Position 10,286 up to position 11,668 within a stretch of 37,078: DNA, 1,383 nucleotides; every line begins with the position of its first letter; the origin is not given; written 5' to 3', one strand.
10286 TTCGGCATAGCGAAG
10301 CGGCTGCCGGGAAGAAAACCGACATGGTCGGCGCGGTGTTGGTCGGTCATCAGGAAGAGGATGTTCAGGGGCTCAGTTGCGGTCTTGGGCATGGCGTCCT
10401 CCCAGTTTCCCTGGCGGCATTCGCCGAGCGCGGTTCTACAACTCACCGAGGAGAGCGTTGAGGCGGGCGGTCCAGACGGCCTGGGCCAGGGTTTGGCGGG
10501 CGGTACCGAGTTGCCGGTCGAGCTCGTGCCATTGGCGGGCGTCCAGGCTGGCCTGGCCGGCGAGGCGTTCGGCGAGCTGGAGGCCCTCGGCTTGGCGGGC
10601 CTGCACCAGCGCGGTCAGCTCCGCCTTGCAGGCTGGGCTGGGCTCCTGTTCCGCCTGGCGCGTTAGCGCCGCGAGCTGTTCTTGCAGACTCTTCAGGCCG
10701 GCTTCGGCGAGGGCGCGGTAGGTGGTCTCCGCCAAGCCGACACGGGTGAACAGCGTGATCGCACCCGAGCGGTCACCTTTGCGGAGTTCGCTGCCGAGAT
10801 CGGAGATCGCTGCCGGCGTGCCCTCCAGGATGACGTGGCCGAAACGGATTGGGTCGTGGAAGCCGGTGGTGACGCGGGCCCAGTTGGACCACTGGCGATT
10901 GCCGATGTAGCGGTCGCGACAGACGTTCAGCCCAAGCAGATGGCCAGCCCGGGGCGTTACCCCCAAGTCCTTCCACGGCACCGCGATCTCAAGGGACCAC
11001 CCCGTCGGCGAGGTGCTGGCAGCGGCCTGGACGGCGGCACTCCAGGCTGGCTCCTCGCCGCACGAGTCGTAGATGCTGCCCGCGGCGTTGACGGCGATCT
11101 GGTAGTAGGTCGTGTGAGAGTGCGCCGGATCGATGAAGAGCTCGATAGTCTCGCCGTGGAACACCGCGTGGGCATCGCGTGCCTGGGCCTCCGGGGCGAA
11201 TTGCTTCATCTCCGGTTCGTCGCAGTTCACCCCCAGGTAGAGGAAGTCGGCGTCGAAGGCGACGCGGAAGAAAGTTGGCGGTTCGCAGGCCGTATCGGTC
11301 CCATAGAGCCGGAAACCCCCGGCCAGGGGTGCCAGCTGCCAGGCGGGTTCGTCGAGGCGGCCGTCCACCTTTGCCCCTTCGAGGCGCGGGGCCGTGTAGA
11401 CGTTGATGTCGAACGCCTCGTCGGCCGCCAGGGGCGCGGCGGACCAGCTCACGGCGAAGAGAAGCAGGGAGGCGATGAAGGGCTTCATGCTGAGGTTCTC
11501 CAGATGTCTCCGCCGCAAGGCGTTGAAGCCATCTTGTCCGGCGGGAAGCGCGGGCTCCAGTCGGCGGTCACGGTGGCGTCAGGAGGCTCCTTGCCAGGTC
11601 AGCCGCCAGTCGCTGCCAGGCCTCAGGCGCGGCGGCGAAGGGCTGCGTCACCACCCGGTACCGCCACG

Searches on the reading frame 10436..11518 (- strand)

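Call 39: search_protein_families(library=pfam, proteins=[window:10436-11518:-], max_evalue=0.001)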
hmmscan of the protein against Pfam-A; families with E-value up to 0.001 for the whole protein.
window:10436-11518:- (360 aa): 2 families
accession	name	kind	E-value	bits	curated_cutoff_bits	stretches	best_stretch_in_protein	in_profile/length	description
PF06452.16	CBM9_1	-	4.9e-14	53.1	23.4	1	51-233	1-184/185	Carbohydrate family 9 binding domain-like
PF16011.10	CBM9_2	-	0.00093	19.4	25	0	78-156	27-100/199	Carbohydrate-binding family 9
